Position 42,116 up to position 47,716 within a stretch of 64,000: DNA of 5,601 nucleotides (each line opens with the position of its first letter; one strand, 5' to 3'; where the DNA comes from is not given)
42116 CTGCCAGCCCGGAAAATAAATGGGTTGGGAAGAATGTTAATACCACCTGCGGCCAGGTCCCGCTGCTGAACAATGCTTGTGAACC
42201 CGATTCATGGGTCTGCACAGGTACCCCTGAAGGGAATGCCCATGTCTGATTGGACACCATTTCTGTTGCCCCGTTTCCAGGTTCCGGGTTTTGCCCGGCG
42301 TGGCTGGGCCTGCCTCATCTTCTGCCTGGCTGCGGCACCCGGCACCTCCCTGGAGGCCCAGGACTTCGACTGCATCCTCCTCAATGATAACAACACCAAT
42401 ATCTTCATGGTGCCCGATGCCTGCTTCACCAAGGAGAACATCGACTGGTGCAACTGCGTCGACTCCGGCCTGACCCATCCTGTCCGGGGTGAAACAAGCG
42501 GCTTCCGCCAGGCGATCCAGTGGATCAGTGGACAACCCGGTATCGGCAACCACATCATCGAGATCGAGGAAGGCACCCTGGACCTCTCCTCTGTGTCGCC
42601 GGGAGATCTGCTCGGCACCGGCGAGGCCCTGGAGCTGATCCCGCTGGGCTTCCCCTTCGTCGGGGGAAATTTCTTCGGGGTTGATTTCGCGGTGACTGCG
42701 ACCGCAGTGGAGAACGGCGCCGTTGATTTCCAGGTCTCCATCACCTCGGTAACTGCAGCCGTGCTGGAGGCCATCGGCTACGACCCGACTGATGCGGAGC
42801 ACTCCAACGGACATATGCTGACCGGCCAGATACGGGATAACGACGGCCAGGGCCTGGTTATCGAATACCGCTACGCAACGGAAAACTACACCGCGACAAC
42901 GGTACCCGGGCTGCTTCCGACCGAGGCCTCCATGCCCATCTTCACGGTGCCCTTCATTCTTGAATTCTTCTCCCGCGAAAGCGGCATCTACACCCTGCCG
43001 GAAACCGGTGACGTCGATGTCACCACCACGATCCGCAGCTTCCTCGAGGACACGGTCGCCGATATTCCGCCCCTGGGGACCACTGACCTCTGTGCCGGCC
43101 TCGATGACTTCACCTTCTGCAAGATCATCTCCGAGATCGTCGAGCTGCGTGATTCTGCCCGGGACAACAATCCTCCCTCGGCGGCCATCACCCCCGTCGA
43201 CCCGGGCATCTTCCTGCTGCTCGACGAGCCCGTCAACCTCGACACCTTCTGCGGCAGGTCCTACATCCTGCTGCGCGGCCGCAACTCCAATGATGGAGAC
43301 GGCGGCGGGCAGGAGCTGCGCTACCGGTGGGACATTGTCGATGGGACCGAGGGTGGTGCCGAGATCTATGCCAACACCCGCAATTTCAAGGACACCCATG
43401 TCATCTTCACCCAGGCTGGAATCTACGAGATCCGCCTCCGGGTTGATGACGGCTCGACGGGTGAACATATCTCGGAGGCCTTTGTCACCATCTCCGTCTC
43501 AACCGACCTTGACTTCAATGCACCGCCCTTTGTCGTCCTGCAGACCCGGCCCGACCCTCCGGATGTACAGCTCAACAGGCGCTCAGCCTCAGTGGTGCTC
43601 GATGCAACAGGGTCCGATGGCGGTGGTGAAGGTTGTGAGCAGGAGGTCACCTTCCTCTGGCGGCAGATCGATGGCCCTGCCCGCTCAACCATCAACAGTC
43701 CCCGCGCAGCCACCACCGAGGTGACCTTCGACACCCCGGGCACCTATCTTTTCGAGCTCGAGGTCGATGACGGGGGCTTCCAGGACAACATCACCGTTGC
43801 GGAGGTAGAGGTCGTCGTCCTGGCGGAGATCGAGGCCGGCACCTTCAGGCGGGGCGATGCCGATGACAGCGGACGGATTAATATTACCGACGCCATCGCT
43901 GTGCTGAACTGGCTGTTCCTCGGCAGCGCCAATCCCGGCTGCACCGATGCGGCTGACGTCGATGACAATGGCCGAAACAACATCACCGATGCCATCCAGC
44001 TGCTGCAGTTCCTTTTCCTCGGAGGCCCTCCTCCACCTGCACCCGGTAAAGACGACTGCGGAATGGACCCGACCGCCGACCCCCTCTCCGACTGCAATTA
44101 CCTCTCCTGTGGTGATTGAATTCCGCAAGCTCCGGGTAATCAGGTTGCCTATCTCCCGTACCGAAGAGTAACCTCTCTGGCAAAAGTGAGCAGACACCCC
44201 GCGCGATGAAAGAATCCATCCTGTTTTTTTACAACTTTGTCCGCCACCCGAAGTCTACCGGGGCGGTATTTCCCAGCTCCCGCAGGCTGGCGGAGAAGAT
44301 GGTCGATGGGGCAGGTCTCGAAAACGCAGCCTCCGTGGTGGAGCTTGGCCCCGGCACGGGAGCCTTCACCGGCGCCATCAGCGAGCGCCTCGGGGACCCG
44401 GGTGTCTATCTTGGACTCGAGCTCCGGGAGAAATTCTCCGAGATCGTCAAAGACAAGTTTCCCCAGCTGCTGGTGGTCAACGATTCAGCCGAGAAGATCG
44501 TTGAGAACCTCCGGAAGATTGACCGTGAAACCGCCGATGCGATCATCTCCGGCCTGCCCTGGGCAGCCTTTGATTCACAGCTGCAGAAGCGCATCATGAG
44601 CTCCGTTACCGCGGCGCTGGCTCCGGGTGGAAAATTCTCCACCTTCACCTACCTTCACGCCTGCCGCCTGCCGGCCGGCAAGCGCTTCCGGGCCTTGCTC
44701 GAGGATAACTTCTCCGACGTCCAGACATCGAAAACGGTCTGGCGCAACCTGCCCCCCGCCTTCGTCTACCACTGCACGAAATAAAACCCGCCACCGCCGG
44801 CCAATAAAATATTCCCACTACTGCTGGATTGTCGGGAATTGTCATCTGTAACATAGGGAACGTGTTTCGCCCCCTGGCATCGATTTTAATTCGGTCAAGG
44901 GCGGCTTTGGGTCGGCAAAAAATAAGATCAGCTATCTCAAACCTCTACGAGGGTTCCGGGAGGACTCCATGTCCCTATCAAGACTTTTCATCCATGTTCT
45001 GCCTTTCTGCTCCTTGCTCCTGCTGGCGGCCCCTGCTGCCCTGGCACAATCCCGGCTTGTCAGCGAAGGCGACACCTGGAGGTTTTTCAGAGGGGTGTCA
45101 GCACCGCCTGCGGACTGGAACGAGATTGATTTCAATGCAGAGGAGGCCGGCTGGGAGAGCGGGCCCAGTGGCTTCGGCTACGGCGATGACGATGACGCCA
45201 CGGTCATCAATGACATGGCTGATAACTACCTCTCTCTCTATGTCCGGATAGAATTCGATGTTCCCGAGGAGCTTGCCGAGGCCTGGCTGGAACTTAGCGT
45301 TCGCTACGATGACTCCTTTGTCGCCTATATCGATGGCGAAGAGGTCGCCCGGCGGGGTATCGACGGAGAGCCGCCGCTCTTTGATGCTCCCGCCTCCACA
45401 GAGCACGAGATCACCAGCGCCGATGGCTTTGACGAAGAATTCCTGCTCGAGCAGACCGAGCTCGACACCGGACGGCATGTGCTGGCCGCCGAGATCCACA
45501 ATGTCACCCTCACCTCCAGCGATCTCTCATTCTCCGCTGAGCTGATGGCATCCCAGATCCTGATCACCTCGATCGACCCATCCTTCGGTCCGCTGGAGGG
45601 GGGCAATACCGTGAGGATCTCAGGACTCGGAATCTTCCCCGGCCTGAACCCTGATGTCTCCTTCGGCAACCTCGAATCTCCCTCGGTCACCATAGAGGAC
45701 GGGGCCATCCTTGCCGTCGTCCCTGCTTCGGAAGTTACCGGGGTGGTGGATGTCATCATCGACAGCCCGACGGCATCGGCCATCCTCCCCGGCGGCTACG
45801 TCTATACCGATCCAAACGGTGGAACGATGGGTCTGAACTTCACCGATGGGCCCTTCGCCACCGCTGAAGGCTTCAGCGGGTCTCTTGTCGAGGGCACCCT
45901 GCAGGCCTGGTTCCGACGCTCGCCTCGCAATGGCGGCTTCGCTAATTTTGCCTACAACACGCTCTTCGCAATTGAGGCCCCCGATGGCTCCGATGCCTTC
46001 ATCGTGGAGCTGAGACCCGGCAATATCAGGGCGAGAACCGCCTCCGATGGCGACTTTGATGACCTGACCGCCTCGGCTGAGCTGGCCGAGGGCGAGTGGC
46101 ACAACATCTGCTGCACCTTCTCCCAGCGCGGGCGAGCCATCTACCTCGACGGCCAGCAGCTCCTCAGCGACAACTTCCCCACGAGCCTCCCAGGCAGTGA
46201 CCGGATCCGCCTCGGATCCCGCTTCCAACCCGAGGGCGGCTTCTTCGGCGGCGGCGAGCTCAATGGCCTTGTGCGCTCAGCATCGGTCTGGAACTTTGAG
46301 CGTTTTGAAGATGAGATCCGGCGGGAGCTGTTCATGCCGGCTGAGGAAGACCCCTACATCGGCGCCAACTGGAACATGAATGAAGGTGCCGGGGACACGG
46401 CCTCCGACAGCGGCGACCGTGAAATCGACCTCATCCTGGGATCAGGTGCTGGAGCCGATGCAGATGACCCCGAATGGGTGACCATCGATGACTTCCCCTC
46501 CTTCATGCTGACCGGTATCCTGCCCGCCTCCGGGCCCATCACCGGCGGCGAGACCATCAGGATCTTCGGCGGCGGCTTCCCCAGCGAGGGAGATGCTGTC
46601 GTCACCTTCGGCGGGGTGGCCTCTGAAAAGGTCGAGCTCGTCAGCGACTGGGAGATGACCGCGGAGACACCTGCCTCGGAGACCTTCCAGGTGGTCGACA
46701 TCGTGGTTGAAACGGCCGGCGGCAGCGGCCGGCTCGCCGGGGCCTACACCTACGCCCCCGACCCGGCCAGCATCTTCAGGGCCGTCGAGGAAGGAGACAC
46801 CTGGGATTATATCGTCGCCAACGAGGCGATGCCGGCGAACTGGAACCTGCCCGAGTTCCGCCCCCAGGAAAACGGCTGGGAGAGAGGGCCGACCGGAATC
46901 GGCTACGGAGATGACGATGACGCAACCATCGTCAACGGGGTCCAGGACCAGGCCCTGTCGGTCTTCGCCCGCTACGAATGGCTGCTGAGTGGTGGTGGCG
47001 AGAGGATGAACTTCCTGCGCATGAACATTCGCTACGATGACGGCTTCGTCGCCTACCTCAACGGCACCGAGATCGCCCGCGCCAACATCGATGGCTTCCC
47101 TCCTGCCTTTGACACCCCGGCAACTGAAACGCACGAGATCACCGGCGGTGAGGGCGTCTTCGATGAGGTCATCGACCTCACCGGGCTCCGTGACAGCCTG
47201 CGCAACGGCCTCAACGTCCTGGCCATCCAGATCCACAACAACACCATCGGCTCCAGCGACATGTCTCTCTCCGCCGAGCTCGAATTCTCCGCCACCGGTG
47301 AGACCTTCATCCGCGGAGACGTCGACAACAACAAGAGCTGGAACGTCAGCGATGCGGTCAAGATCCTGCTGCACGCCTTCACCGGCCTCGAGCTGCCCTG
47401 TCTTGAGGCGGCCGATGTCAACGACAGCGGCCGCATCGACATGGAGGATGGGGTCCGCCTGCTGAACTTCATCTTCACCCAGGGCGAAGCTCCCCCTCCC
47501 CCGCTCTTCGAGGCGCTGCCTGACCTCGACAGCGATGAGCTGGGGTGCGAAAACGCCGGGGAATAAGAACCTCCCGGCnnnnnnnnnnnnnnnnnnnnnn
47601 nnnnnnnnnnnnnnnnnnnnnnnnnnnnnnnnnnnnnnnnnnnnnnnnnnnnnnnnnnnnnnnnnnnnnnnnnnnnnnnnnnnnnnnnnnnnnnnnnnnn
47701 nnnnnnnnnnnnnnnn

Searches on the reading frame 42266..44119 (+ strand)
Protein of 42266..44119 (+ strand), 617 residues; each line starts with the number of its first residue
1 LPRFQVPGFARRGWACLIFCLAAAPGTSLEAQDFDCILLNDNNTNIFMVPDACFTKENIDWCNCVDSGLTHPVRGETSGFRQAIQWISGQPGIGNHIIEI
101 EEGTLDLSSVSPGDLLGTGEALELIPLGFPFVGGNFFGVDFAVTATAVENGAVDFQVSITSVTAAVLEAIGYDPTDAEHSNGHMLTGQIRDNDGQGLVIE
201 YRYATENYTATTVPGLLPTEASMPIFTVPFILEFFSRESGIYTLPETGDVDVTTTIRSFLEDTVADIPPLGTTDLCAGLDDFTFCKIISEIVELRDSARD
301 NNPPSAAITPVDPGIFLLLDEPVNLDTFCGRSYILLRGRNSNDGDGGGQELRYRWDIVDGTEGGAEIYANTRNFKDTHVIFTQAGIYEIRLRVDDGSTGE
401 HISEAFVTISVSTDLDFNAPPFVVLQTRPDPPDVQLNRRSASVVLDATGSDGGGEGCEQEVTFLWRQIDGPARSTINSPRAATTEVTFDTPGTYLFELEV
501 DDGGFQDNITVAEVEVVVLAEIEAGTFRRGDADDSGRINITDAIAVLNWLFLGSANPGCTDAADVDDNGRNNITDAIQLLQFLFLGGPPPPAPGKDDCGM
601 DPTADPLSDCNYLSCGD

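Call 43: search_protein_families(library=pfam, proteins=[window:42266-44119:+])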
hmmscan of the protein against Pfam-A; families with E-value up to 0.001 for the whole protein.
window:42266-44119:+ (617 aa): 5 families
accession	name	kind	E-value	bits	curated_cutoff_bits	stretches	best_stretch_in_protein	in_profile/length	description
PF22352.2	K319L-like_PKD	-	5.6e-15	55.5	27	1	433-514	4-80/84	K319L-like, PKD domain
PF18911.6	PKD_4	-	4.5e-10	39.9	27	1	334-401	20-76/85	PKD domain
PF00801.26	PKD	-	1.4e-07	31.8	23.5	1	345-396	25-68/80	PKD domain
PF00404.24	Dockerin_1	-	4.3e-05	24.1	22.9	1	530-582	2-55/57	Dockerin type I domain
PF22091.2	DUF6941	-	0.00039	21.2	27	0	479-502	91-114/125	Family of unknown function (DUF6941)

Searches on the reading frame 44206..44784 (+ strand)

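Call 43: search_protein_families(library=pfam, proteins=[window:44206-44784:+])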
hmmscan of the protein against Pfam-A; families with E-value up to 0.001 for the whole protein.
window:44206-44784:+ (192 aa): 4 families
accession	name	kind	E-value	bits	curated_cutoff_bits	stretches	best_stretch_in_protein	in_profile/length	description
PF00398.26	RrnaAD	-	1.7e-06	27.8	24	1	16-86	6-73/263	Ribosomal RNA adenine dimethylase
PF13649.12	Methyltransf_25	-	2.3e-06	28.6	27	1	44-142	1-97/97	Methyltransferase domain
PF08241.18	Methyltransf_11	-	0.00012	23.1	21.2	1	46-144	2-93/95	Methyltransferase domain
PF08242.18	Methyltransf_12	-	0.00026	22.1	30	1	45-144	1-98/98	Methyltransferase domain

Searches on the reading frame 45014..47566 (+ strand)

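Call 43: search_protein_families(library=pfam, proteins=[window:45014-47566:+])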
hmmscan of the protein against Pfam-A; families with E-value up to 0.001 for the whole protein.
window:45014-47566:+ (850 aa): 2 families
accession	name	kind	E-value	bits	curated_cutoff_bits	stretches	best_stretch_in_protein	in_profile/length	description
PF01833.30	TIG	-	1.4e-15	57.5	20.9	2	500-580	4-84/84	IPT/TIG domain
PF13385.13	Laminin_G_3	-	4.2e-14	53.4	27.6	1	293-435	18-150/151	Concanavalin A-like lectin/glucanases superfamily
